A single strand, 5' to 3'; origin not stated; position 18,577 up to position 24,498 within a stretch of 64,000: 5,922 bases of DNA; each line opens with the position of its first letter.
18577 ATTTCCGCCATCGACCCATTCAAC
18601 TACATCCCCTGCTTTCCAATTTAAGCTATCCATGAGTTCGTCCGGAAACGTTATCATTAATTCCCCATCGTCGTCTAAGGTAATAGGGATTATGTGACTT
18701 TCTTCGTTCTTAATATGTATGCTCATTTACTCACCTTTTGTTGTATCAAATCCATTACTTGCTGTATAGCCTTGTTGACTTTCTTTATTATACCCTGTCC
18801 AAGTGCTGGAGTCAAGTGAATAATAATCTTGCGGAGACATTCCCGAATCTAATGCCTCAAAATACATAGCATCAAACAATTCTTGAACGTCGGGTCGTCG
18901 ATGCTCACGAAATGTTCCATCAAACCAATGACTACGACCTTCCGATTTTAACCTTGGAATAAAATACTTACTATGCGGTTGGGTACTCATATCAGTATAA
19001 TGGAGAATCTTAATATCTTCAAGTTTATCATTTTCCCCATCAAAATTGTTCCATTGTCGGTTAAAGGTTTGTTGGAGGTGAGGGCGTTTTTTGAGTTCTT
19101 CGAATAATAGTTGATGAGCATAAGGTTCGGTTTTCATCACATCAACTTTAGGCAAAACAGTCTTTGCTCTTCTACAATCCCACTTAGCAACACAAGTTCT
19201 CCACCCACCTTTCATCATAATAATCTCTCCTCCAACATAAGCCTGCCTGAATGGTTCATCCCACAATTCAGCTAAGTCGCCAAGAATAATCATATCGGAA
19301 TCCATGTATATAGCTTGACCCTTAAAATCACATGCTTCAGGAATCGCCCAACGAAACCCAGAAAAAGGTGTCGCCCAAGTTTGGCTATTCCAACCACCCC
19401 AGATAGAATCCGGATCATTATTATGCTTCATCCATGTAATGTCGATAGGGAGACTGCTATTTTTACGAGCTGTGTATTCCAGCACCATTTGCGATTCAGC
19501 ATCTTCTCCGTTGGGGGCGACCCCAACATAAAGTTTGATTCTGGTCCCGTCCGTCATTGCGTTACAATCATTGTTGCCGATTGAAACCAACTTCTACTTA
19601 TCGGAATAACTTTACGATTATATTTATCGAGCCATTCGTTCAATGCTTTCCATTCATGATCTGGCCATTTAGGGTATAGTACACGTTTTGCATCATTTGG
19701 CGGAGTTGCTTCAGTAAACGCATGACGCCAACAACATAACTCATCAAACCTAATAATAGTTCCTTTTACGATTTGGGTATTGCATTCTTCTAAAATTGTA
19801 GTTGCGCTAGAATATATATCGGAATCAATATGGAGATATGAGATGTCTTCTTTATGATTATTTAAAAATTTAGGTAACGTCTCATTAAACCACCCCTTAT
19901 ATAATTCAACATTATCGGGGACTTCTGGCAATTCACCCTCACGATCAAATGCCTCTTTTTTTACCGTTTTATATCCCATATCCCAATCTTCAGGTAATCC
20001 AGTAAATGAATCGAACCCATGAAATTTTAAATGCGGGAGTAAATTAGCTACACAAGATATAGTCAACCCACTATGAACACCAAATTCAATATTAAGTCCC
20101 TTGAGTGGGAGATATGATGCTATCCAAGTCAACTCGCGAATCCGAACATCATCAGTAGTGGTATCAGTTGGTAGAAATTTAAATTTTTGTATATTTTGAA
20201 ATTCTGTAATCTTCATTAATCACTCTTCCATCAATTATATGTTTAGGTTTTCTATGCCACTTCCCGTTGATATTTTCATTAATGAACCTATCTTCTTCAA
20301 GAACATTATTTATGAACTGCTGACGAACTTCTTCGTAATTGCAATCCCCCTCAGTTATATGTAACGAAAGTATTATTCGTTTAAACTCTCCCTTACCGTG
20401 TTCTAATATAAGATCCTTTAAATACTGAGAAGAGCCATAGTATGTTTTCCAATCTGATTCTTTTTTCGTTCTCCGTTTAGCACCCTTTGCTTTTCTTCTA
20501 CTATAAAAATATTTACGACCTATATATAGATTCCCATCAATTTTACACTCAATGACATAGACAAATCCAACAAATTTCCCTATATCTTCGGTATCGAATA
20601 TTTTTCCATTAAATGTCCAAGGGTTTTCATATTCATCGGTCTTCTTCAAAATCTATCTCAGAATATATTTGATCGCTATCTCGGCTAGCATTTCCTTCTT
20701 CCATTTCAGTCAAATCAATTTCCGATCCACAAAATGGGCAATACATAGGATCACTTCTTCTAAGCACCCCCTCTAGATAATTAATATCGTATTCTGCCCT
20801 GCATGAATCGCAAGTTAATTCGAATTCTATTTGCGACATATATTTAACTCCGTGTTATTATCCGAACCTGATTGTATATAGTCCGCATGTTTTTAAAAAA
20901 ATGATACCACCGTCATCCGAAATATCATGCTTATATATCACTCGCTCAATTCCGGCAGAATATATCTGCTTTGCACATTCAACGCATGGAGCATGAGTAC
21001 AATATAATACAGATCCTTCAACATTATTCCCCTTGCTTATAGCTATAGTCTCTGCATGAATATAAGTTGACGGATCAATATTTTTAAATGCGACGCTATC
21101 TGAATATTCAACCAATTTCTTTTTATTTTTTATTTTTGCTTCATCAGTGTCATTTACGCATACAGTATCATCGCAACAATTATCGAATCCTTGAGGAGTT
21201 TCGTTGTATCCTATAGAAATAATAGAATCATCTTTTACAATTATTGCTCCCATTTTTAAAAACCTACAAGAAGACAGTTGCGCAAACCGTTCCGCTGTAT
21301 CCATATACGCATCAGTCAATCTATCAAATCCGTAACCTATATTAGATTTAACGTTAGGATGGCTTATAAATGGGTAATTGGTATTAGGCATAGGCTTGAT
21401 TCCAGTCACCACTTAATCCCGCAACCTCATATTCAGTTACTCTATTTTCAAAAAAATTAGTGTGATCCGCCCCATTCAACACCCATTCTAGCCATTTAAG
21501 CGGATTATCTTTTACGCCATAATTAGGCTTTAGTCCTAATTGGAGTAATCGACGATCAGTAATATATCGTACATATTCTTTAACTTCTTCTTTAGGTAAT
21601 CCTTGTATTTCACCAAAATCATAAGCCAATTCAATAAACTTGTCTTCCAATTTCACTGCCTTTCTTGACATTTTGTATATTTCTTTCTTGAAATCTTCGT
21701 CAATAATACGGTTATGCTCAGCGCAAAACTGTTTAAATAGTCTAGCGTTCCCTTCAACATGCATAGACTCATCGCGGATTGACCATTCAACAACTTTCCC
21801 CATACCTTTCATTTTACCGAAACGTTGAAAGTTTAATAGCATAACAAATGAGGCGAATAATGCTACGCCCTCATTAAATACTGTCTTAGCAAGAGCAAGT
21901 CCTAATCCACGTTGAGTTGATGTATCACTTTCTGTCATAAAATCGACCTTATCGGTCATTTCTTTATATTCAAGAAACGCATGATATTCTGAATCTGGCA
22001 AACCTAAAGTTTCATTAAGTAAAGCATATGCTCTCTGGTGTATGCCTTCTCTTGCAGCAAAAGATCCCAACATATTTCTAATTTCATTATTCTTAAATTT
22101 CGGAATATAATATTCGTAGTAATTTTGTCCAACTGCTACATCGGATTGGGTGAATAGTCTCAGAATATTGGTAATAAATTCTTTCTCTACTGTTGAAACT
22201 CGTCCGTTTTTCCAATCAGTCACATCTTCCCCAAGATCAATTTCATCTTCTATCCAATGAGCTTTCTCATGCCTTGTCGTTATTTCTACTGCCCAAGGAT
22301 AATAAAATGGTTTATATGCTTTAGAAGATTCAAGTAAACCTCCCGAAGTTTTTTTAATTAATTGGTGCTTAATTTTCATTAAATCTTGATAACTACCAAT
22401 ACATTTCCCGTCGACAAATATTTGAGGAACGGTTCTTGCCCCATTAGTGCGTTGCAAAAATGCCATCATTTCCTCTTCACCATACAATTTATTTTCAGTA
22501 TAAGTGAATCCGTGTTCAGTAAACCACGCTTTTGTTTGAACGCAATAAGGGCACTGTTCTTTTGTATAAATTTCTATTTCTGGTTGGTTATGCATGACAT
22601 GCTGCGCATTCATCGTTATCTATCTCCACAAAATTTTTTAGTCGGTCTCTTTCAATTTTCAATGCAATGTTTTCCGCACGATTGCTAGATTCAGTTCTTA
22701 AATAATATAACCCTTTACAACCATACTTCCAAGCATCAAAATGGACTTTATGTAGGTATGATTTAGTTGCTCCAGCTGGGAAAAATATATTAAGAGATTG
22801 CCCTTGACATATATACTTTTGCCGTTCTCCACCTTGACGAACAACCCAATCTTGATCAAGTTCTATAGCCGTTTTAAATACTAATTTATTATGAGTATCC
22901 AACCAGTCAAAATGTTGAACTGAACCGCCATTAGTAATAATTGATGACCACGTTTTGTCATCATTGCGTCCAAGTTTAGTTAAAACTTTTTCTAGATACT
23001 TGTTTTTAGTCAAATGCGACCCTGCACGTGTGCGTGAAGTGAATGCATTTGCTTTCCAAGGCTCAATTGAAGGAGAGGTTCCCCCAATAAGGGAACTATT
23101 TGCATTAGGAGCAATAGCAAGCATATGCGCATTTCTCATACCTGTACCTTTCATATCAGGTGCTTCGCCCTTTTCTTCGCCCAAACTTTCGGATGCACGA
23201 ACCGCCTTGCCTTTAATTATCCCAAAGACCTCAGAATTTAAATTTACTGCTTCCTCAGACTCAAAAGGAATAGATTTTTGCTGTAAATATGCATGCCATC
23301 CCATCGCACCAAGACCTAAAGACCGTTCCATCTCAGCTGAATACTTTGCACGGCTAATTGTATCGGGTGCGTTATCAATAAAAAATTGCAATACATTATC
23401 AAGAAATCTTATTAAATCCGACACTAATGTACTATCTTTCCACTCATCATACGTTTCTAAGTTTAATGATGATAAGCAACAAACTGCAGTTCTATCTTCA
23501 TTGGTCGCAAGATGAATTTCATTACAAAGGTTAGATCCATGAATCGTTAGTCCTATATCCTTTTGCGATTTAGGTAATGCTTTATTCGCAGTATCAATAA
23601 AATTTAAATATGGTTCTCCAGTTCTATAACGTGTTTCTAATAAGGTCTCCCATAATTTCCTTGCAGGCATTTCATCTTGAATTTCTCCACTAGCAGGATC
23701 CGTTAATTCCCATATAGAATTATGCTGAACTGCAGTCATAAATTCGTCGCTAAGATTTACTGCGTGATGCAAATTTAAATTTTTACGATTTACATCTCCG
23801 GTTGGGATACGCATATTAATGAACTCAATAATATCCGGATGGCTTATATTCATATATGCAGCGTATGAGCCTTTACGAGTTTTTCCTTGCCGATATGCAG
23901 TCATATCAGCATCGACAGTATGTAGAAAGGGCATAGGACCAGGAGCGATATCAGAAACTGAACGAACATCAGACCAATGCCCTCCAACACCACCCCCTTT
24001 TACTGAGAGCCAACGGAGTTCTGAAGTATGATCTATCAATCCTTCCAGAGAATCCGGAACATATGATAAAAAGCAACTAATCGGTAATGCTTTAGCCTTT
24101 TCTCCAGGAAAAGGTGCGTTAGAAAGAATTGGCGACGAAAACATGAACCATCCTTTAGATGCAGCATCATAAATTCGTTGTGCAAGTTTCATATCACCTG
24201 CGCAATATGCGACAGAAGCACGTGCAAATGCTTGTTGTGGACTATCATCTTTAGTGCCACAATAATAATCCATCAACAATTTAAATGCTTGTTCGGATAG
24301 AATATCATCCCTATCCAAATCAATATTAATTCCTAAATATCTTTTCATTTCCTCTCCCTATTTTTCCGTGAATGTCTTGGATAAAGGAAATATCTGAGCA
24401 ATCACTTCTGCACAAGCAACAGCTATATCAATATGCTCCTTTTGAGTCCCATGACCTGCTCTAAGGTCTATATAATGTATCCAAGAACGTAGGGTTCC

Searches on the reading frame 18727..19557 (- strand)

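Call 58: search_protein_families(library=pfam, proteins=[window:18727-19557:-], max_evalue=0.001)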
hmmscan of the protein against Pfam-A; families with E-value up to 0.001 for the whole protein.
window:18727-19557:- (276 aa): 1 family
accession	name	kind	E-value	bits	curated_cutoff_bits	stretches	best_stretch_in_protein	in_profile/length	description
PF01501.26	Glyco_transf_8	-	0.00095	19.2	24.3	0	68-109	88-129/253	Glycosyl transferase family 8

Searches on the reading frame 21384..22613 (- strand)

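Call 14: search_protein_families(library=phrogs, proteins=[window:21384-22613:-], max_evalue=0.00001)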
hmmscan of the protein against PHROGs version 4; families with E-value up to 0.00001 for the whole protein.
window:21384-22613:- (409 aa): 4 families
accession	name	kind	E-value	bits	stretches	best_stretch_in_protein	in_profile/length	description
phrog_86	-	DNA, RNA and nucleotide metabolism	5.4e-93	313.4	2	93-404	64-394/504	ribonucleoside diphosphate reductase small subunit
phrog_30939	-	DNA, RNA and nucleotide metabolism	1.6e-20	73.6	1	93-363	10-284/977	ribonucleotide reductase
phrog_22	-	DNA, RNA and nucleotide metabolism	8e-16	59.5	1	6-88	66-147/162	thioredoxin domain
phrog_8368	-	DNA, RNA and nucleotide metabolism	7.5e-15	56.2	1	268-405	1-145/156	aerobic NDP reductase small subunit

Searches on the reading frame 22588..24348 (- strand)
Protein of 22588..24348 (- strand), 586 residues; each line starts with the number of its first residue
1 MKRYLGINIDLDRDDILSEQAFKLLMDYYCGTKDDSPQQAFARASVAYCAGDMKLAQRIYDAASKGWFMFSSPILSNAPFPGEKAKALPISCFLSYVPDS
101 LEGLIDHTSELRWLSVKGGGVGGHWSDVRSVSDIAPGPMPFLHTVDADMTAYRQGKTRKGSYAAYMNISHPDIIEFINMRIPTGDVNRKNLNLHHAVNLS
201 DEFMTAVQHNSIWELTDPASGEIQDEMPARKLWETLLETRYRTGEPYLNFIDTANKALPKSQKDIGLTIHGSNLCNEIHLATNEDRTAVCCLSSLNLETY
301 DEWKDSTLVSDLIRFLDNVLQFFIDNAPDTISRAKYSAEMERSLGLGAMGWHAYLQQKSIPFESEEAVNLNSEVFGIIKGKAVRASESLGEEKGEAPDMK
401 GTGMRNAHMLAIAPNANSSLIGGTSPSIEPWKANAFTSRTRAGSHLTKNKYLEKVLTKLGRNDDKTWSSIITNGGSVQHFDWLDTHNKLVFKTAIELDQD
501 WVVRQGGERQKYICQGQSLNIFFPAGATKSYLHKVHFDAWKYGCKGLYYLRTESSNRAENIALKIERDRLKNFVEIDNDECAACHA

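Call 14: search_protein_families(library=phrogs, proteins=[window:22588-24348:-], max_evalue=0.00001)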
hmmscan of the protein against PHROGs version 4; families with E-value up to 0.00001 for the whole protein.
window:22588-24348:- (586 aa): 10 families
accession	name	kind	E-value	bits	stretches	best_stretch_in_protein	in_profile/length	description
phrog_84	-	DNA, RNA and nucleotide metabolism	7.2e-162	541.7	1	5-585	186-795/975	ribonucleoside-diphosphate reductase large subunit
phrog_3844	-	moron, auxiliary metabolic gene and host takeover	1.4e-55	190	2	224-401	86-271/451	NrdA-like aerobic NDP reductase large subunit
phrog_30939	-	DNA, RNA and nucleotide metabolism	1.7e-41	143.1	1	56-549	469-957/977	ribonucleotide reductase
phrog_3987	-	DNA, RNA and nucleotide metabolism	2.5e-36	126.3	2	8-220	132-357/467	ribonucleotide reductase large subunit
phrog_29665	-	unknown function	1.9e-26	93.8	1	280-414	2-150/150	-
phrog_12229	-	DNA, RNA and nucleotide metabolism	1.1e-23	84.6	2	156-280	472-577/577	ribonucleotide reductase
phrog_33412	-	unknown function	1.5e-19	71.2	1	447-557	16-127/140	-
phrog_22953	-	DNA, RNA and nucleotide metabolism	8.9e-13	49.7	1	124-218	10-104/201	ribonucleotide reductase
phrog_367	-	DNA, RNA and nucleotide metabolism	3.2e-11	43.1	1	155-445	279-548/701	ribonucleotide reductase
phrog_6132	-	DNA, RNA and nucleotide metabolism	4.8e-08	33.6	1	21-130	145-256/530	ribonucleotide reductase large subunit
